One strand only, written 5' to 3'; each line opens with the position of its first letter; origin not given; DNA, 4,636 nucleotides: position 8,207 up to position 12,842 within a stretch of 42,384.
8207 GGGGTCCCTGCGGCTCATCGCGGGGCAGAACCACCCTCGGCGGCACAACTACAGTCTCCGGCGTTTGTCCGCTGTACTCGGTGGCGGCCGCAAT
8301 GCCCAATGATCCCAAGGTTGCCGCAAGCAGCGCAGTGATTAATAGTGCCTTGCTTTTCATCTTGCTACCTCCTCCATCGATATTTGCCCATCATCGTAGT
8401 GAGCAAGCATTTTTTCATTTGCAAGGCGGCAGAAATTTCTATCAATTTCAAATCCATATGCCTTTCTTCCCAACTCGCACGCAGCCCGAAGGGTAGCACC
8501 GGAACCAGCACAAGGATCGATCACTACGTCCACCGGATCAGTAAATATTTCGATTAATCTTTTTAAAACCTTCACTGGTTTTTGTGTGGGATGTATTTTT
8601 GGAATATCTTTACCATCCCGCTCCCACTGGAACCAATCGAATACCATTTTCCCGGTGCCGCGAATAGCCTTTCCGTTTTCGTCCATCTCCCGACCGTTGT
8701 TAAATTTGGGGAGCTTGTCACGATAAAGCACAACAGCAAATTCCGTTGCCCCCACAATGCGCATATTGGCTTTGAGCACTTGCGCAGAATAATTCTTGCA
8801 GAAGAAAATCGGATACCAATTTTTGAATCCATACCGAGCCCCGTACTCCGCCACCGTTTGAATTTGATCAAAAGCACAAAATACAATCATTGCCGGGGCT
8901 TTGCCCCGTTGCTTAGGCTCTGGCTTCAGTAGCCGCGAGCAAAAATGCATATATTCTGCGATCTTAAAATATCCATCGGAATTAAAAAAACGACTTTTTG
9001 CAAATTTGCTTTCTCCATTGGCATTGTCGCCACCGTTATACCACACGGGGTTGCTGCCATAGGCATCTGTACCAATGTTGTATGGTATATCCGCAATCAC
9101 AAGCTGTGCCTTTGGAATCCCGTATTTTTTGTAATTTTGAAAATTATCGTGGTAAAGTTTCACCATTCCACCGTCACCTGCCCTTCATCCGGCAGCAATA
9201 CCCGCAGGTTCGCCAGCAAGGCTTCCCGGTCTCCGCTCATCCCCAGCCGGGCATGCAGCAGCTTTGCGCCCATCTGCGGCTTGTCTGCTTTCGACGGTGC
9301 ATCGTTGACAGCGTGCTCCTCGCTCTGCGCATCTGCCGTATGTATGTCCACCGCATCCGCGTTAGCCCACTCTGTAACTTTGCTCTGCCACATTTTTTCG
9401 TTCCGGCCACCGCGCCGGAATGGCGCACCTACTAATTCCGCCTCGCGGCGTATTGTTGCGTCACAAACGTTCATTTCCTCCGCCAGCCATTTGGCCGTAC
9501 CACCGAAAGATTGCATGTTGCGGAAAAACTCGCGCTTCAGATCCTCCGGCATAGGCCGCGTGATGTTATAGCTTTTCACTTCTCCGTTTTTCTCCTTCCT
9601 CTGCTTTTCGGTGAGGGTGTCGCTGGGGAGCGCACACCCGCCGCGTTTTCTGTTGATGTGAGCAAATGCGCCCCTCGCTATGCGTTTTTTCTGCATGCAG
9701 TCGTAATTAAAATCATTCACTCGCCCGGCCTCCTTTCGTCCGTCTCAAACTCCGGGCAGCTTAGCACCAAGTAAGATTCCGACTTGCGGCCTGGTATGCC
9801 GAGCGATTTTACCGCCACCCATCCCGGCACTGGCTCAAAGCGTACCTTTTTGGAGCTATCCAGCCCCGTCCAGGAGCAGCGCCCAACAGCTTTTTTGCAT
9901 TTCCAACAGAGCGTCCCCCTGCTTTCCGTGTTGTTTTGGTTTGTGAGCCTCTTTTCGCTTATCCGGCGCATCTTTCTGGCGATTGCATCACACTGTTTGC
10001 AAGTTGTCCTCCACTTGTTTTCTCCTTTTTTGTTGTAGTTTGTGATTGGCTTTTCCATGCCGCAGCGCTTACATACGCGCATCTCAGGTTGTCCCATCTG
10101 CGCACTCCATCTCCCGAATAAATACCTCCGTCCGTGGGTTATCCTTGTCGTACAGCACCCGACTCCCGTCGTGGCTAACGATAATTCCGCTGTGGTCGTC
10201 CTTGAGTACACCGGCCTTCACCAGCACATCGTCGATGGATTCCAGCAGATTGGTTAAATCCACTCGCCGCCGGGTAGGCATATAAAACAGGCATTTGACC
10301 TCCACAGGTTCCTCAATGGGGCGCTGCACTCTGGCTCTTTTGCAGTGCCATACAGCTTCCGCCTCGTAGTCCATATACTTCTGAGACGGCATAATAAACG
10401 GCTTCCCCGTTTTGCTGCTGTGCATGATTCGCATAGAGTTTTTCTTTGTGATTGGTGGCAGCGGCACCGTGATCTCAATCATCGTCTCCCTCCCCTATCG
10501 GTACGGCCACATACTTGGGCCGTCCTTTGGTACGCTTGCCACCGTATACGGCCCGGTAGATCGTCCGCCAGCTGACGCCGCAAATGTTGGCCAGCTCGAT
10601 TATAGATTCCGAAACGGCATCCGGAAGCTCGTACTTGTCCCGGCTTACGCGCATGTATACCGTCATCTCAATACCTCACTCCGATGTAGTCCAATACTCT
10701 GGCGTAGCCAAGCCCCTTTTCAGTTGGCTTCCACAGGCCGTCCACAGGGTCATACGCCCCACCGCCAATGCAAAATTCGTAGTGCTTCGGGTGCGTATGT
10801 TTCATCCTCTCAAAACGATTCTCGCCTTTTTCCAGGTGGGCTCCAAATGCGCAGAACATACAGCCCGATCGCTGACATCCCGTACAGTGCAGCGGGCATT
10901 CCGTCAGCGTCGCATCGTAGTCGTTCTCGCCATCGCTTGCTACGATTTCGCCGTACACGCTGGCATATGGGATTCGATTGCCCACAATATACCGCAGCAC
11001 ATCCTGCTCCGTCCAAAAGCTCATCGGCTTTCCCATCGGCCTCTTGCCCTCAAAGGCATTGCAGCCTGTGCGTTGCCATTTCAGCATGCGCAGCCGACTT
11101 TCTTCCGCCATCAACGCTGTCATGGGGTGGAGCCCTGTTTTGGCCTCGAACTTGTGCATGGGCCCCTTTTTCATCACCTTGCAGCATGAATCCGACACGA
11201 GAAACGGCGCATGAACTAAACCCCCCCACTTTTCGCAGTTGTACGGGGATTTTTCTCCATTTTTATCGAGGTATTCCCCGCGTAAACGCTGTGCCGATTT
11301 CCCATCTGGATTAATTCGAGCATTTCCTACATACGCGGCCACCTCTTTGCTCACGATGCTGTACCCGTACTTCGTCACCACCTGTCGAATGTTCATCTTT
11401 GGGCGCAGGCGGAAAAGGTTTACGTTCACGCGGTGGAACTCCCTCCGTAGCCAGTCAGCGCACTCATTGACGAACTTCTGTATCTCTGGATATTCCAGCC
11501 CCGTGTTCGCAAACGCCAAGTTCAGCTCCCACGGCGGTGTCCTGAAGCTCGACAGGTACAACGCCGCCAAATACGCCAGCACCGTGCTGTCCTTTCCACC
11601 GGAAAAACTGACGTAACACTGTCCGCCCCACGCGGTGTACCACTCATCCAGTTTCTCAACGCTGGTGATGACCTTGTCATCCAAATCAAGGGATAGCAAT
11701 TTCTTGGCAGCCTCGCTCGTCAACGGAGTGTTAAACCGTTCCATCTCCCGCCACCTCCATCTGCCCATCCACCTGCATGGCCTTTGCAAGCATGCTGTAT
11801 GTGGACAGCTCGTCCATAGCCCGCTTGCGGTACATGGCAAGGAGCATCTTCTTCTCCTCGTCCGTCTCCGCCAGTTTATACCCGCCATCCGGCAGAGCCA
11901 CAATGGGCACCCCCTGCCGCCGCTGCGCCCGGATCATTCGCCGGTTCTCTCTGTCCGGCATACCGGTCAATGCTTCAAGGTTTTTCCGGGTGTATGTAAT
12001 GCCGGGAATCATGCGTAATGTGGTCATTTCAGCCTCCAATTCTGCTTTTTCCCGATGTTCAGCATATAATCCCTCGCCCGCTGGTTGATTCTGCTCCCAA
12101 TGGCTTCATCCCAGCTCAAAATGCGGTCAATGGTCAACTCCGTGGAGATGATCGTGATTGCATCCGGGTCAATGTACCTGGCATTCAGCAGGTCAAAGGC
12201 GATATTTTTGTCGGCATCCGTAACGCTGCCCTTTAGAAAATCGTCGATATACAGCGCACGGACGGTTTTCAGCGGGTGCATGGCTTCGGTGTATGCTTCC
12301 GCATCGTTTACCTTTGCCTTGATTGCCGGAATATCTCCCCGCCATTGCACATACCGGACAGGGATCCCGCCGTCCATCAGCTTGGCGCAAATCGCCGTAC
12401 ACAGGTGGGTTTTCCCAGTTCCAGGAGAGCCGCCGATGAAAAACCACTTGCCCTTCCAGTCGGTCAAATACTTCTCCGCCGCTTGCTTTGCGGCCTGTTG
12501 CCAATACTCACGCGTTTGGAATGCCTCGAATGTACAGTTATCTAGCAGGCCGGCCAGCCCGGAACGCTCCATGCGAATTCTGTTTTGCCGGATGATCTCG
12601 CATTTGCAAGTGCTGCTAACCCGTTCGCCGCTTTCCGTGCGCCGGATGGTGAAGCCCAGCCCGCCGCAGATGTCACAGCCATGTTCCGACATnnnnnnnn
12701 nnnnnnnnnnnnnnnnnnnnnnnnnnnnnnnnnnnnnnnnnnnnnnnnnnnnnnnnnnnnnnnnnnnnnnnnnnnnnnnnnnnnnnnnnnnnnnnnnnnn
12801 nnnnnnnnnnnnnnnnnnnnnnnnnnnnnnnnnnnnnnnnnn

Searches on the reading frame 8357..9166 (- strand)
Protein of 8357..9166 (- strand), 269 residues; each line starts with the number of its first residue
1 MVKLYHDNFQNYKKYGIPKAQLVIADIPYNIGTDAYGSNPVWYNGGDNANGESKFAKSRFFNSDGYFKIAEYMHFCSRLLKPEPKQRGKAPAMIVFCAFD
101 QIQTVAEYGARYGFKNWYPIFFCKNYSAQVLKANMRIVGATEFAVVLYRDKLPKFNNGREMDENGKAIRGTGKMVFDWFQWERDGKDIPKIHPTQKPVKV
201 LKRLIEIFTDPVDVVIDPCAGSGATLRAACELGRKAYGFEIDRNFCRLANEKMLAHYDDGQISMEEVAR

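Call 50: search_protein_families(library=pfam, proteins=[window:8357-9166:-], max_evalue=0.001)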
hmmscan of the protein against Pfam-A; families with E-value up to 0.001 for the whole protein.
window:8357-9166:- (269 aa): 1 family
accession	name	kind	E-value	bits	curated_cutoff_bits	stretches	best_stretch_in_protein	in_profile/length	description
PF01555.25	N6_N4_Mtase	-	4.9e-27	95.8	26.7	1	21-251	2-221/221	DNA methylase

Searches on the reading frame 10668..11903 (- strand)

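Call 50: search_protein_families(library=pfam, proteins=[window:10668-11903:-], max_evalue=0.001)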
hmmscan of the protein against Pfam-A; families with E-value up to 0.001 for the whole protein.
window:10668-11903:- (411 aa): 1 family
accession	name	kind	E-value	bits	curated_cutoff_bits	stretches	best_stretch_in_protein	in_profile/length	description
PF01507.26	PAPS_reduct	-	9.6e-13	49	22.5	1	96-152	2-51/175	Phosphoadenosine phosphosulfate reductase domain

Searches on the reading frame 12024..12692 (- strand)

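Call 50: search_protein_families(library=pfam, proteins=[window:12024-12692:-], max_evalue=0.001)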
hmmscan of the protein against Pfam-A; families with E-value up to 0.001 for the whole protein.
window:12024-12692:- (222 aa): 2 families
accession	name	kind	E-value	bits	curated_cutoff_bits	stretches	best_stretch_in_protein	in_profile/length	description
PF01695.23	IstB_IS21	-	3.1e-08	33.8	24.1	1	76-199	88-204/238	IstB-like ATP binding protein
PF20720.3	nSTAND3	-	5.3e-05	23.4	27.2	1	70-155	8-77/155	Novel STAND NTPase 3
